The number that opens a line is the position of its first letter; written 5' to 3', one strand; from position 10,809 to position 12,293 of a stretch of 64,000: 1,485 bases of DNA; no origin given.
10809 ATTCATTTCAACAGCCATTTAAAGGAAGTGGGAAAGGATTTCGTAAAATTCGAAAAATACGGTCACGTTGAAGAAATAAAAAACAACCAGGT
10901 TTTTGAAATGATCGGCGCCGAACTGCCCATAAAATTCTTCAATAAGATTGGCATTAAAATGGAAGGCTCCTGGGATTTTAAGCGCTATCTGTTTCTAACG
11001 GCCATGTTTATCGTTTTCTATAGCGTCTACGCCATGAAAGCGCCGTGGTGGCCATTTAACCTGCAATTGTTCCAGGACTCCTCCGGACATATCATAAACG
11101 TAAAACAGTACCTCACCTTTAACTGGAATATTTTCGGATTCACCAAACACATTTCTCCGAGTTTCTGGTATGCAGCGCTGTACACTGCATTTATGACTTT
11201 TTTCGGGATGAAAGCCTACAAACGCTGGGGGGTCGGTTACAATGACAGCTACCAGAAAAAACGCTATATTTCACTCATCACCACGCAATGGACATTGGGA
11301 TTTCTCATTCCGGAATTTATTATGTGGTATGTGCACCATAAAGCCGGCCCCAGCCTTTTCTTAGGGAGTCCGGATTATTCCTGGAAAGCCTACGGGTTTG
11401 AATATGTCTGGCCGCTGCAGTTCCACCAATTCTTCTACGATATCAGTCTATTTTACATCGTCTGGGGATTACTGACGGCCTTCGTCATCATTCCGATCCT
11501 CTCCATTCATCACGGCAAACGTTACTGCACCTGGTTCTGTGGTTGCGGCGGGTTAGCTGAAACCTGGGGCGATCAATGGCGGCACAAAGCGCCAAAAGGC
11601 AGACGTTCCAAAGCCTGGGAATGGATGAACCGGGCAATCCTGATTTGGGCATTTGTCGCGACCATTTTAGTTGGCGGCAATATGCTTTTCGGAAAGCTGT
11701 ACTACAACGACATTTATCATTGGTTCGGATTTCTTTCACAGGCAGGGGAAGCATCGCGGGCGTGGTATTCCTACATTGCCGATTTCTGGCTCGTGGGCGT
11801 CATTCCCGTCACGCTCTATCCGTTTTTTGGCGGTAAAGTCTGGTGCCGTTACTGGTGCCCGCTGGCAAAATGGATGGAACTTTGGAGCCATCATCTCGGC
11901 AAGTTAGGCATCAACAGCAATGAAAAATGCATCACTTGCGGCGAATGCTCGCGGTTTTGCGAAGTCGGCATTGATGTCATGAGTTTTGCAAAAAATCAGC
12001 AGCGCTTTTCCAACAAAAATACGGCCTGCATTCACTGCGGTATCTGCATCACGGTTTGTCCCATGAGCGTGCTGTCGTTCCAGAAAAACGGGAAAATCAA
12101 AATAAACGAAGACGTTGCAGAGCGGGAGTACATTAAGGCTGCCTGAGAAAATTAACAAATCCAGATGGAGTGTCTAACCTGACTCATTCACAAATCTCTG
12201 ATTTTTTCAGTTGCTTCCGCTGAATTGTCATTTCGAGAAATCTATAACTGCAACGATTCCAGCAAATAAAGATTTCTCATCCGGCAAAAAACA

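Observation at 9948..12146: Single-polypeptide fusion of an NAD(P)H/FAD oxidoreductase to a NapH/CcoG-like membrane polyferredoxin, next to cydAB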

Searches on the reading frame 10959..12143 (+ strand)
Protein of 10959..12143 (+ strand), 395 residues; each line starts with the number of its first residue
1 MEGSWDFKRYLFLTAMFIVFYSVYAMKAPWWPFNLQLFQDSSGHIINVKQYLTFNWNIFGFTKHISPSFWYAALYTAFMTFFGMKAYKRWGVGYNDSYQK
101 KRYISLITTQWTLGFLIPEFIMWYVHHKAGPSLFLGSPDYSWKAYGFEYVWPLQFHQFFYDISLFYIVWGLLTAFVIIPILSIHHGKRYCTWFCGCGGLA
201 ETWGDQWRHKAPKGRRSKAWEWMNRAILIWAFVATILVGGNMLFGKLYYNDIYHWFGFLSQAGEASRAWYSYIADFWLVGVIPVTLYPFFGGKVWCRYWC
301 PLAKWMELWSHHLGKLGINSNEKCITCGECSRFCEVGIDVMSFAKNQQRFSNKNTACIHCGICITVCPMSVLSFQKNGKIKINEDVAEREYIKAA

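Call 29: search_solved_structures(query=A2, max_evalue=1, show_alignments=2)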
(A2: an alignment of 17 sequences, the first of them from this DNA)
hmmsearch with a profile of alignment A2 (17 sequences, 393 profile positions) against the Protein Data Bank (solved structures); distinct sequences matched with E-value up to 1: 187 (the best 60 are shown).
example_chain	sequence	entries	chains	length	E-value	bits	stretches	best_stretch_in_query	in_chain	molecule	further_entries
9sfi_O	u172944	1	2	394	1.4e-09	40.9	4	318-378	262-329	Ferredoxin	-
5t5i_F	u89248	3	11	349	2.7e-09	40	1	299-382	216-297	Tungsten formylmethanofuran dehydrogenase subunit fwdF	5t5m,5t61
9sfi_T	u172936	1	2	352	5.8e-08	35.6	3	297-379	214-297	4Fe-4S ferredoxin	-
9sw6_H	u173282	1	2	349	6.7e-08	35.4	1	296-380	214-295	Tungsten formylmethanofuran dehydrogenase, subunit F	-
7eu3_I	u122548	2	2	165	5e-06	29.2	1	320-381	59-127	NAD(P)H-quinone oxidoreductase subunit I, chloroplastic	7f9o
7p5h_A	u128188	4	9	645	6.8e-06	28.8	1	320-381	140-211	Fe-hydrogenase, subunit alpha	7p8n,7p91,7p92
9grx_I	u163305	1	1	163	8.6e-06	28.4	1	313-381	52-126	NAD(P)H-quinone oxidoreductase subunit I, chloroplastic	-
6hum_I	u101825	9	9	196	1.3e-05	27.8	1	320-381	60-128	NAD(P)H-quinone oxidoreductase subunit I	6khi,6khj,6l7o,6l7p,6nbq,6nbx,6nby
7wfg_I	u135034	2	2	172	4.3e-05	26.1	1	313-381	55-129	NAD(P)H-quinone oxidoreductase subunit I, chloroplastic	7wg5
8qby_I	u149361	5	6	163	0.00054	22.5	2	347-372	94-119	NADH-quinone oxidoreductase subunit I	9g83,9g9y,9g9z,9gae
8cmo_C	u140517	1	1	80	0.00059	22.4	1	319-374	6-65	Photosystem I subunit VII PsaC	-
7p62_I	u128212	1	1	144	0.00095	21.7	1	319-374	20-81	NADH-quinone oxidoreductase subunit I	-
7p69_I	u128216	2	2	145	0.00097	21.7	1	319-374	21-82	NADH-quinone oxidoreductase subunit I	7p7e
9sw6_G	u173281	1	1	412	0.00099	21.6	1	315-371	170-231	Polyferredoxin protein MvhB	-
7p61_I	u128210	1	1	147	0.001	21.6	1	319-374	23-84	NADH-quinone oxidoreductase subunit I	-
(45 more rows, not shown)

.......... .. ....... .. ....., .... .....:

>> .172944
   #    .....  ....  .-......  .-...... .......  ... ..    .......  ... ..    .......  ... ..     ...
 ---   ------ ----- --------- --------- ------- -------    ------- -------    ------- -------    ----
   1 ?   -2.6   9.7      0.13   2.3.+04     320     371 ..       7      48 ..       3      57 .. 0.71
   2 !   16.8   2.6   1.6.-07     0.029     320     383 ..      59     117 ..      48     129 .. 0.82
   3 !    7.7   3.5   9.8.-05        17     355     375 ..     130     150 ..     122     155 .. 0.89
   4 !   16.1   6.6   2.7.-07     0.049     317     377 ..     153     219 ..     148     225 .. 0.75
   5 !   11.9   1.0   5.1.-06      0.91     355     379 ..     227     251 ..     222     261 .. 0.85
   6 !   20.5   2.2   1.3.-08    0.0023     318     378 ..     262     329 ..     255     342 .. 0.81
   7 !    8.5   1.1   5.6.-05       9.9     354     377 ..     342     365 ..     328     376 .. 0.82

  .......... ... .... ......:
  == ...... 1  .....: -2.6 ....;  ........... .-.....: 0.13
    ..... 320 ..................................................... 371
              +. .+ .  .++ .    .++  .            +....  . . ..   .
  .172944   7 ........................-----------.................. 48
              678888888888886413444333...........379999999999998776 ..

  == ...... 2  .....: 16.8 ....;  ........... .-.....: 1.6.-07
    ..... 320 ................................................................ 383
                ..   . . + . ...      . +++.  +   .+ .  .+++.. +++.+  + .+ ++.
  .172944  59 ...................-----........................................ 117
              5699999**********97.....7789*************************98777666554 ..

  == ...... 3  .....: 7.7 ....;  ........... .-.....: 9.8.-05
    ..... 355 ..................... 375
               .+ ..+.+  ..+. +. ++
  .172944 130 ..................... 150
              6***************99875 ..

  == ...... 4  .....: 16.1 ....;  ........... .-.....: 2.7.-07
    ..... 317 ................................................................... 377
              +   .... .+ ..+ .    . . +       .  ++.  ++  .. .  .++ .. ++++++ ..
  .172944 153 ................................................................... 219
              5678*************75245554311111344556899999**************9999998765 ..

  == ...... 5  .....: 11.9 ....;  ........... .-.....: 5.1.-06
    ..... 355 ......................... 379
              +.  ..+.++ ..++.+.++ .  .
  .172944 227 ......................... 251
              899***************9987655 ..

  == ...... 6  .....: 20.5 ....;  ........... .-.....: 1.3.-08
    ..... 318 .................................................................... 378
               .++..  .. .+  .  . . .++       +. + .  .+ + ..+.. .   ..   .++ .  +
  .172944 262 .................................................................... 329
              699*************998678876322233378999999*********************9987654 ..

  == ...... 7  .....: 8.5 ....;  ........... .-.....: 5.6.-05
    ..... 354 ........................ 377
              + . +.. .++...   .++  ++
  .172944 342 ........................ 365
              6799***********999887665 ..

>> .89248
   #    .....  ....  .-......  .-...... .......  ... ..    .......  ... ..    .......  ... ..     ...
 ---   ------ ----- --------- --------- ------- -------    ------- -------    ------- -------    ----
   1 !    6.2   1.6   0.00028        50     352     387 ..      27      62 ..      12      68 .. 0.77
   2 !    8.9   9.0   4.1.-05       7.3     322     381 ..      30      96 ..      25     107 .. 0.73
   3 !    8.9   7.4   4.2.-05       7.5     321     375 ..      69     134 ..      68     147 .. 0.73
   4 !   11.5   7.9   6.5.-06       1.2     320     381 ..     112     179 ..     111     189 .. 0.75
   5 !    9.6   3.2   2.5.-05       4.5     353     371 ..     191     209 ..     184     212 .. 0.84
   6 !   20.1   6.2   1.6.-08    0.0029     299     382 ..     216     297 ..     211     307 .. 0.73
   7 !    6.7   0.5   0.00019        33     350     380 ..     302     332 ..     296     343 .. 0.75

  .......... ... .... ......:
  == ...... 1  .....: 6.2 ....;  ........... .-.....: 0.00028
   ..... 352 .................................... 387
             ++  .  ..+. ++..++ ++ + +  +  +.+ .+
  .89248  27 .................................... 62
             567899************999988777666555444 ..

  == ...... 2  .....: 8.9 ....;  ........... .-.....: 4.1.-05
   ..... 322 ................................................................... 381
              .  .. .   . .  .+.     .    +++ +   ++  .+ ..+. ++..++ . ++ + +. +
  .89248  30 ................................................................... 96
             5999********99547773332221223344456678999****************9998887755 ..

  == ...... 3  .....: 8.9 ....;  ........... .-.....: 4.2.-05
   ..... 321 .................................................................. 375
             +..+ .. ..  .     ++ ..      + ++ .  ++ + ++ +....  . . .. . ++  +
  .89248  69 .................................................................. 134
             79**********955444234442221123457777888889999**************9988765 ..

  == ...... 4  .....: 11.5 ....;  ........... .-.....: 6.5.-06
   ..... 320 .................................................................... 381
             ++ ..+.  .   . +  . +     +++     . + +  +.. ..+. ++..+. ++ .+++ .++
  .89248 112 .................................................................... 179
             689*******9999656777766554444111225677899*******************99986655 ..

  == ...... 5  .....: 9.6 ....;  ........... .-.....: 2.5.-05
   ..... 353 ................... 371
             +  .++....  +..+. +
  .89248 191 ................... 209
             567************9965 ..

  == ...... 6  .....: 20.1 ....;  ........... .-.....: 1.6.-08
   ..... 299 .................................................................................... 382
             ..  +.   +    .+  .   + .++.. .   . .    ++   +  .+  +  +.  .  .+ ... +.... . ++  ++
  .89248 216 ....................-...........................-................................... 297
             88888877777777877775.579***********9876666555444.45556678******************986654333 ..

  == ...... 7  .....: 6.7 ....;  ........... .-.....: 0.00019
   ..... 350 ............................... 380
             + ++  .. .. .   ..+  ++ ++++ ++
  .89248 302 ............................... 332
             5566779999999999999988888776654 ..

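Call 35: predict_structure(alignment_id=A2)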
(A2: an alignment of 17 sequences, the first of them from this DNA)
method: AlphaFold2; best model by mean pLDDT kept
length: 395 residues; sequences in the alignment: 17
mean_pLDDT: 63.2   pTM: 0.62
mean pLDDT of the five models: 63.2, 61.3, 61.2, 56.6, 55.8
residues with pLDDT >= 90: 0; 70-90: 168; 50-70: 134; < 50: 93
segments of 3 or more residues with pLDDT < 50: 204-210, 314-395
pLDDT, mean of each block of 10 residues (from residue 1): 69 81 64 56 65 77 79 85 74 61 82 87 86 80 70 67 76 79 65 61 48 65 81 80 77 57 63 69 65 62 72 42 30 31 39 37 28 34 38 32
secondary structure, 60 per line:
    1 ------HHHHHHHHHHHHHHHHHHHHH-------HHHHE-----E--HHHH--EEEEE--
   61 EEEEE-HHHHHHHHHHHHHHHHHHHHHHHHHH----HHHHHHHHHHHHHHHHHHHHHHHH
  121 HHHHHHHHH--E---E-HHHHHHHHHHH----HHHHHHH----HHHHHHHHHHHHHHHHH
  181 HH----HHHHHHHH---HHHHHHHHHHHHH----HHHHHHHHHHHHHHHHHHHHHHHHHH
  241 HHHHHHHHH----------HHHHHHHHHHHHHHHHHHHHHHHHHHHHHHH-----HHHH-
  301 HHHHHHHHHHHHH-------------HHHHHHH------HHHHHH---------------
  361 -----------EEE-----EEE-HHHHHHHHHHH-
elements in order: H7-27 H35-38 H48-51 E54-58 E61-65 H67-92 H97-129 H138-148 H153-159 H164-182 H187-194 H198-210 H215-249 H260-290 H296-299 H301-313 H327-333 H340-345 E372-374 E380-382 H384-394

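Call 38: fold_search(model_id=the predicted structure, library=pdb)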
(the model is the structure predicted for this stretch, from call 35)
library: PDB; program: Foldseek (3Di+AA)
matches with E <= 10: 34; with E <= 0.001: 0
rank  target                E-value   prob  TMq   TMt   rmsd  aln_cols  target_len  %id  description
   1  7s24                  4.4e-01  0.10  0.15  0.16  23.9       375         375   10  Crystal structure of the Na+/H+ antiporter NhaA at pH 6.5 (released 2022-08-10)
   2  4au5_A                4.4e-01  0.10  0.16  0.16  24.0       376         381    9  Structure of the NhaA dimer, crystallised at low pH (released 2013-07-10)
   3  7a0y_A                7.4e-01  0.08  0.15  0.16  24.0       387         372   10  Structure of dimeric sodium proton antiporter NhaA K300R variant, at pH 8.2, crystallized with chimeric Fab antibodies (released 2022-02-23)
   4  4atv_A                8.1e-01  0.09  0.17  0.18  24.4       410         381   10  STRUCTURE OF A TRIPLE MUTANT OF THE NHAA DIMER, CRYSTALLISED AT LOW PH (released 2013-07-10)
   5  4atv_B                8.5e-01  0.09  0.16  0.17  24.0       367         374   11  STRUCTURE OF A TRIPLE MUTANT OF THE NHAA DIMER, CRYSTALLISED AT LOW PH (released 2013-07-10)
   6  4au5_B                1.2e+00  0.08  0.19  0.19  24.2       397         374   10  Structure of the NhaA dimer, crystallised at low pH (released 2013-07-10)
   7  7a0x_A                1.4e+00  0.06  0.15  0.16  24.8       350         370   11  Structure of dimeric sodium proton antiporter NhaA, at pH 6.0, crystallized with chimeric Fab antibodies (released 2022-02-23)
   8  7a0w_A                1.6e+00  0.07  0.15  0.16  21.6       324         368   11  Structure of dimeric sodium proton antiporter NhaA, at pH 8.5, crystallized with chimeric Fab antibodies (released 2022-02-23)
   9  7a0y_B                1.6e+00  0.06  0.16  0.17  24.1       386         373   10  Structure of dimeric sodium proton antiporter NhaA K300R variant, at pH 8.2, crystallized with chimeric Fab antibodies (released 2022-02-23)
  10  6hcy_A                2.3e+00  0.07  0.17  0.17  17.4       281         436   14  human STEAP4 bound to NADP, FAD, heme and Fe(III)-NTA. (released 2018-10-24)
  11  6par_D                2.5e+00  0.02  0.10  0.08  21.1       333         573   13  Structure of a bacterial Atm1-family ABC exporter with MgAMPPNP bound (released 2020-06-24)
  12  7oqz_A                3.3e+00  0.05  0.15  0.22  22.1       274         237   12  Cryo-EM structure of human TMEM45A (released 2021-06-16)
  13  1zcd_A                3.3e+00  0.04  0.16  0.16  24.4       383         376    9  Crystal structure of the Na+/H+ antiporter NhaA (released 2005-07-05)
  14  5cwi                  4.6e+00  0.06  0.20  0.28  15.6       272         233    8  Crystal structure of de novo designed helical repeat protein DHR18 (released 2015-12-16)
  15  1r2n_MODEL_1_A        5.0e+00  0.03  0.13  0.18  20.6       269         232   11  NMR structure of the all-trans retinal in dark-adapted Bacteriorhodopsin (released 2003-10-28)
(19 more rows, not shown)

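Call 43: search_protein_representatives(alignment_id=A2)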
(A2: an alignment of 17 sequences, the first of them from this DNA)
Query: 17 sequences, 393 profile positions. Proteins with E-value up to 0.001 (for the whole library): 2916; up to 1e-10: 604; up to 1e-30: 184. The best 150 are listed.
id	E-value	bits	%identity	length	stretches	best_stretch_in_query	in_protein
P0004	9.9e-184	627.5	-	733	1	1-387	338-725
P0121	1.7e-151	521.4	-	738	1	1-381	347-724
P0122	2.0e-138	478.4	-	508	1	1-387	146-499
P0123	2.1e-128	445.3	-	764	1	9-380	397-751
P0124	3.0e-123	428.4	-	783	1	10-383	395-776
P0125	2.7e-122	425.2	-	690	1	1-381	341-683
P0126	7.9e-119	413.8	-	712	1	1-379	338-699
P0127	7.4e-116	404.0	-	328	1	7-374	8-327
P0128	5.2e-111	388.1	-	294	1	98-381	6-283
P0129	1.4e-108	380.1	-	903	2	141-380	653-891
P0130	7.6e-108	377.7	-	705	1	4-381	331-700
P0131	1.1e-101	357.3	-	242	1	150-382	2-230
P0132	2.0e-100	353.2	-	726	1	2-385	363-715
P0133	6.8e-99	348.2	-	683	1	1-381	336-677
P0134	4.0e-93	329.2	-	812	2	75-379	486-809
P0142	6.9e-82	292.2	-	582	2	67-377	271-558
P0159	8.7e-74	265.5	-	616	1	67-376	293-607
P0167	1.3e-66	241.8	-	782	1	61-378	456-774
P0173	1.4e-64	235.2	-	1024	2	130-379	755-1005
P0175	7.2e-64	232.9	-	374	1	64-386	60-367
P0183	4.5e-61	223.7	-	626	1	49-382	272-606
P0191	1.1e-59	219.0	-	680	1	65-379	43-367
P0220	2.7e-53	198.0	-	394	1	67-379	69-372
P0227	1.6e-52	195.5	-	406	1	72-381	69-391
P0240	3.4e-49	184.6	-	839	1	67-381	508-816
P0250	9.4e-46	173.2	-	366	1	63-374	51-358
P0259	5.6e-43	164.1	-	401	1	67-379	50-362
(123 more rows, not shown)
